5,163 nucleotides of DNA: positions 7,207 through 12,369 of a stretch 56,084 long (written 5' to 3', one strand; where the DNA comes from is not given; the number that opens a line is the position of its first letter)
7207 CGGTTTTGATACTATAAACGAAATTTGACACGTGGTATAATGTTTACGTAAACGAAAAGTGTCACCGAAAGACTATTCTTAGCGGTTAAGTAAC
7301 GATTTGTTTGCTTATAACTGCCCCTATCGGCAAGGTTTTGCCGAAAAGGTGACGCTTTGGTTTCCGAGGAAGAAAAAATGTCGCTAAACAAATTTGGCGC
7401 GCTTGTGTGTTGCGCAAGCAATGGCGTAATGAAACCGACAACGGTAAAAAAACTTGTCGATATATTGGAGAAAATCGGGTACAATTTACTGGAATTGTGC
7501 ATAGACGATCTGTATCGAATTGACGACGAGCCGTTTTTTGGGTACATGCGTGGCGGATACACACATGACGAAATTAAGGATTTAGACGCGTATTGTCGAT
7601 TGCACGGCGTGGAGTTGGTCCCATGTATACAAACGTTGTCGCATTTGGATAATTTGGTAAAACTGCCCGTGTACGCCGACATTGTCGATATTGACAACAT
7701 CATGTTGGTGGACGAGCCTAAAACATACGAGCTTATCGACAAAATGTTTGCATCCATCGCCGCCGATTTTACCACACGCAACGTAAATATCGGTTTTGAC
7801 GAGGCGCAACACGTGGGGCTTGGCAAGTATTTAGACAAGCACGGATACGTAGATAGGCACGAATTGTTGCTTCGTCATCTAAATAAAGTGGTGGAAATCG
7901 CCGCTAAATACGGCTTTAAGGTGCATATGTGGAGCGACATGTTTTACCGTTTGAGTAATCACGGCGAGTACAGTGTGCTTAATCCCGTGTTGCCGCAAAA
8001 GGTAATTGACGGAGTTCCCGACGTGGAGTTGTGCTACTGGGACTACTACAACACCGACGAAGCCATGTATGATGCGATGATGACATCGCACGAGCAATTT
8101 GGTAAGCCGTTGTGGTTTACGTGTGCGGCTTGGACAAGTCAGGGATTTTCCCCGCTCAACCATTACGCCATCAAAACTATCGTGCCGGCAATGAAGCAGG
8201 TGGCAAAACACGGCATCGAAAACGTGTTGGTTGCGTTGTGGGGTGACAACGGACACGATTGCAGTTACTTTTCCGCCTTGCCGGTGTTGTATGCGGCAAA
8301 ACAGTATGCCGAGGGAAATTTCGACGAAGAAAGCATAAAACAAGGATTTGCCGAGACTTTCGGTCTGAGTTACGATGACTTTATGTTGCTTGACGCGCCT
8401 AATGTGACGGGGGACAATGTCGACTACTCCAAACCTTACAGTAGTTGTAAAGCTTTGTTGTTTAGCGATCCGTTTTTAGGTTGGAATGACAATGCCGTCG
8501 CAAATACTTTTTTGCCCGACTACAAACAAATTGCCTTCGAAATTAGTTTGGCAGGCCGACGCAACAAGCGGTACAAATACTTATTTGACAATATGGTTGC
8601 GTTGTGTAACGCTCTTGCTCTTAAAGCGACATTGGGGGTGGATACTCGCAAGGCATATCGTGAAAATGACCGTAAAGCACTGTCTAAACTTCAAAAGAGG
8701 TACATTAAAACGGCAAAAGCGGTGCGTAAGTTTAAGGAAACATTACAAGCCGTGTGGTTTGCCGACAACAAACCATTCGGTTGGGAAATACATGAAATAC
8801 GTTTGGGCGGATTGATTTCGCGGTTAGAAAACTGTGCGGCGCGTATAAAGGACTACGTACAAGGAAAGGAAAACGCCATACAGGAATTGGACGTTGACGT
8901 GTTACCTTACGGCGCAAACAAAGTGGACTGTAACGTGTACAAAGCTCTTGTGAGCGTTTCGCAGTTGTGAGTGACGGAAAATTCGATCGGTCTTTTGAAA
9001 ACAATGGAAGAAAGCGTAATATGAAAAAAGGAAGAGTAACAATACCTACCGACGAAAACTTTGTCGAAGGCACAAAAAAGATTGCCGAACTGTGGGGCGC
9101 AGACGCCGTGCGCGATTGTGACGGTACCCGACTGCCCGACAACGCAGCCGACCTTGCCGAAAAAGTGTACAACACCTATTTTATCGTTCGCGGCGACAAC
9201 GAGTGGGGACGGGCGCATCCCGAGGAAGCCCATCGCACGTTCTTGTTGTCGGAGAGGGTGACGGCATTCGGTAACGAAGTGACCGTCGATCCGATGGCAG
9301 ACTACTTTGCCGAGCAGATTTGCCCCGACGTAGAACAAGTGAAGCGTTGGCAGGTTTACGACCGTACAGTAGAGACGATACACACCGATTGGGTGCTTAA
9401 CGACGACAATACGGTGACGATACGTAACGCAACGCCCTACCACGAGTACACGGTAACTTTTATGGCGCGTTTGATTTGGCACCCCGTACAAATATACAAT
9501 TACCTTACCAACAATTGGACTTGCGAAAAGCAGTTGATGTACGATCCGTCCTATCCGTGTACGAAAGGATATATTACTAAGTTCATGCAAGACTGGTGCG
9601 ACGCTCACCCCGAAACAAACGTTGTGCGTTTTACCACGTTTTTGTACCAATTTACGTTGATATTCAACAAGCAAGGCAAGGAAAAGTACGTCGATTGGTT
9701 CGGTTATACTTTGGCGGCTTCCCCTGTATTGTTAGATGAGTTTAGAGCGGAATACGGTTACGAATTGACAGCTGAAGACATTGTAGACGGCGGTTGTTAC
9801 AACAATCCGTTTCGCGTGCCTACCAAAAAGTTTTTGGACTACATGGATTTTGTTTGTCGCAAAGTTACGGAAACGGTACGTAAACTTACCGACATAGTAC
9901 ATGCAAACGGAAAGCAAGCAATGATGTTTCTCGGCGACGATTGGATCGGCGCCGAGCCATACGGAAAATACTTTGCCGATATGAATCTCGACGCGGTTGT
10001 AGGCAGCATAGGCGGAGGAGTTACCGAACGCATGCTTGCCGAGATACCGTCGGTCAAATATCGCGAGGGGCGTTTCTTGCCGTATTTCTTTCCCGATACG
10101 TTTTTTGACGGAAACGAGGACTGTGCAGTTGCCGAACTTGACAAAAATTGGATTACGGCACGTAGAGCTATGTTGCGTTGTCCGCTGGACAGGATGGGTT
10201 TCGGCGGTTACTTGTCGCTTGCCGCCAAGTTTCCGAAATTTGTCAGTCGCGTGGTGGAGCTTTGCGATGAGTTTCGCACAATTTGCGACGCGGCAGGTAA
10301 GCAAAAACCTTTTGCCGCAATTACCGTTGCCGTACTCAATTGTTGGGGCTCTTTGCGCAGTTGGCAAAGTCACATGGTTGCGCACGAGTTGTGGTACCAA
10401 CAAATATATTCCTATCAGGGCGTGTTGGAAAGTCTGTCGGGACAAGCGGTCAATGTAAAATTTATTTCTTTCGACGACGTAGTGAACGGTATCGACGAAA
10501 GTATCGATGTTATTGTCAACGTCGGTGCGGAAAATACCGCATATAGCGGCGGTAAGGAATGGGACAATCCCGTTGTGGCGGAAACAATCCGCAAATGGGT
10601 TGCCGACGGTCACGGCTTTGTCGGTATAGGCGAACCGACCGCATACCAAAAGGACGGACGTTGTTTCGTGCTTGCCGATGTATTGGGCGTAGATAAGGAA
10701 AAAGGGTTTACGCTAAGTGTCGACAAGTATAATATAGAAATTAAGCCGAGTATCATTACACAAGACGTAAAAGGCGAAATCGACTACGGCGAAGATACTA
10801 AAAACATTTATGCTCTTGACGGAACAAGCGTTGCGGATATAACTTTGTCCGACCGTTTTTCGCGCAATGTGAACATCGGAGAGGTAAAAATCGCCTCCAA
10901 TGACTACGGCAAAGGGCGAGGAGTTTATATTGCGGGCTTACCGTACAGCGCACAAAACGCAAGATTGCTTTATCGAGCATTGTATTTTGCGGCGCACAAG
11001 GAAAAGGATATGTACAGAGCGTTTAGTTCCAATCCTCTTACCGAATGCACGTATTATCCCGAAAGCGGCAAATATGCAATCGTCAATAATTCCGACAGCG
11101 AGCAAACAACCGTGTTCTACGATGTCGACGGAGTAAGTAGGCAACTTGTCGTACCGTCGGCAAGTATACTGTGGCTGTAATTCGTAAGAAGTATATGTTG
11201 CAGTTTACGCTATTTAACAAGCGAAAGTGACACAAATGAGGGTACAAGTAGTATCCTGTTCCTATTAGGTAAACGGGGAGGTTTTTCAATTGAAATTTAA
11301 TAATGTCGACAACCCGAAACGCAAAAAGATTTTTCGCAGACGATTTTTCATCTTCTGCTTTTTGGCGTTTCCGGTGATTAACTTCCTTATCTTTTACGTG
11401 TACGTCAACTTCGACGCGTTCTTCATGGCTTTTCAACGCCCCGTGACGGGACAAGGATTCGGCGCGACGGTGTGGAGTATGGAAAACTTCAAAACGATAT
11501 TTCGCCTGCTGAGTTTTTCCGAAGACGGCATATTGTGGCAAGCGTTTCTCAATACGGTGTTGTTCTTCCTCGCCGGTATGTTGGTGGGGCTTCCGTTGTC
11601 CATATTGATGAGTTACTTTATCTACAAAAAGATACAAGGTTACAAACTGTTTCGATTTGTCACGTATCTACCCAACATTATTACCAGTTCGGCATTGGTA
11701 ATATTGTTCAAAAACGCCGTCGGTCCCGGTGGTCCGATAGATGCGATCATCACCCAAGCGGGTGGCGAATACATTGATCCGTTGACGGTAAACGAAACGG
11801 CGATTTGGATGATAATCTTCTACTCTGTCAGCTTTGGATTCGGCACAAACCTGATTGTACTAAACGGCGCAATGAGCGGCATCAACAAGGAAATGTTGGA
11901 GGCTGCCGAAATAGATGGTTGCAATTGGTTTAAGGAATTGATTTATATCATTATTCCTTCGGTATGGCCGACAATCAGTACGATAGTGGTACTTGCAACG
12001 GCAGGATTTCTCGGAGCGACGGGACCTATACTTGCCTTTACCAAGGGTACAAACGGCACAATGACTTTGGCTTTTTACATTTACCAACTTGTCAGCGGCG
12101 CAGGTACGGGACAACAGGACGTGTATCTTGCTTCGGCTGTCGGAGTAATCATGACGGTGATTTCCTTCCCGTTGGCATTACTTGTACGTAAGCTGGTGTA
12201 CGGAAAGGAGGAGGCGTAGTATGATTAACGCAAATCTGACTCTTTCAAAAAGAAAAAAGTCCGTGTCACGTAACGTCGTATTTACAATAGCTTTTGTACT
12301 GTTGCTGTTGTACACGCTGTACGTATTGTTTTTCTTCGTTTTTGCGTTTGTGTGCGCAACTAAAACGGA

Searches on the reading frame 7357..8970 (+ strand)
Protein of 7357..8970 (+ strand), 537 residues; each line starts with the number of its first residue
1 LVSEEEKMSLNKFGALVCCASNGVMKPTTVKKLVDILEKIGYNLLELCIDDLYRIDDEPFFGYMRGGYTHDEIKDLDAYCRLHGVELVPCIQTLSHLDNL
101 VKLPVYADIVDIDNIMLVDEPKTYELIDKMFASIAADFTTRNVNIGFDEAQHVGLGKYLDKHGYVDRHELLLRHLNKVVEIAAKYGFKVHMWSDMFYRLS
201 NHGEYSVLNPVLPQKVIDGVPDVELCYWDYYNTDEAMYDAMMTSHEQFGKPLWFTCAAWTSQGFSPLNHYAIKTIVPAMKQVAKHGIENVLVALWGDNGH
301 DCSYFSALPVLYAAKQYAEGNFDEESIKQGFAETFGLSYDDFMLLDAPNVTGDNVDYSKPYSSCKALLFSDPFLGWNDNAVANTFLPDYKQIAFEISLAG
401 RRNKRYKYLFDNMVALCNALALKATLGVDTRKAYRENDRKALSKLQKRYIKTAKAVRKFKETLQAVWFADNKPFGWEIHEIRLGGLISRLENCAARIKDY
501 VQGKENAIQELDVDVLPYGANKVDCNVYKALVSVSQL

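Call 28: search_protein_families(library=pfam, proteins=[window:7357-8970:+], max_evalue=0.001)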
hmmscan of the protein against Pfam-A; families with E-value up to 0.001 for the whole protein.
window:7357-8970:+ (537 aa): 2 families
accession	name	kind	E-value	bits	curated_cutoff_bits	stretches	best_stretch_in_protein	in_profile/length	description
PF18088.7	Glyco_H_20C_C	-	2.6e-47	161.6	27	1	340-522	1-186/194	Glycoside Hydrolase 20C C-terminal domain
PF00728.28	Glyco_hydro_20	-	3.3e-07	30.4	22.3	1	65-199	72-226/348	Glycosyl hydrolase family 20, catalytic domain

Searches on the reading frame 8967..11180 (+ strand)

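Call 28: search_protein_families(library=pfam, proteins=[window:8967-11180:+], max_evalue=0.001)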
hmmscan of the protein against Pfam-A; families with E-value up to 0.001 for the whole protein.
window:8967-11180:+ (737 aa): 3 families
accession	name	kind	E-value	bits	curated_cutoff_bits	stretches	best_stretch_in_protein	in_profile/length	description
PF09508.16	Lact_bio_phlase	-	3.2e-178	593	26.6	1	22-449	1-432/434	Lacto-N-biose phosphorylase N-terminal TIM barrel domain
PF17385.8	LBP_M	-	3.8e-88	295.2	25.2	1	453-679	1-220/221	Lacto-N-biose phosphorylase central domain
PF17386.8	LBP_C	-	1.7e-17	63.5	26.6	1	686-737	2-53/53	Lacto-N-biose phosphorylase C-terminal domain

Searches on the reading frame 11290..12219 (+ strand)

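Call 28: search_protein_families(library=pfam, proteins=[window:11290-12219:+], max_evalue=0.001)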
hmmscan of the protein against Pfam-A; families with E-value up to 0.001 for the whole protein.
window:11290-12219:+ (309 aa): 1 family
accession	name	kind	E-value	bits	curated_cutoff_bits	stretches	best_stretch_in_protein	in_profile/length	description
PF00528.27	BPD_transp_1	-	4.2e-13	49.9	26.4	1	100-300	1-176/184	Binding-protein-dependent transport system inner membrane component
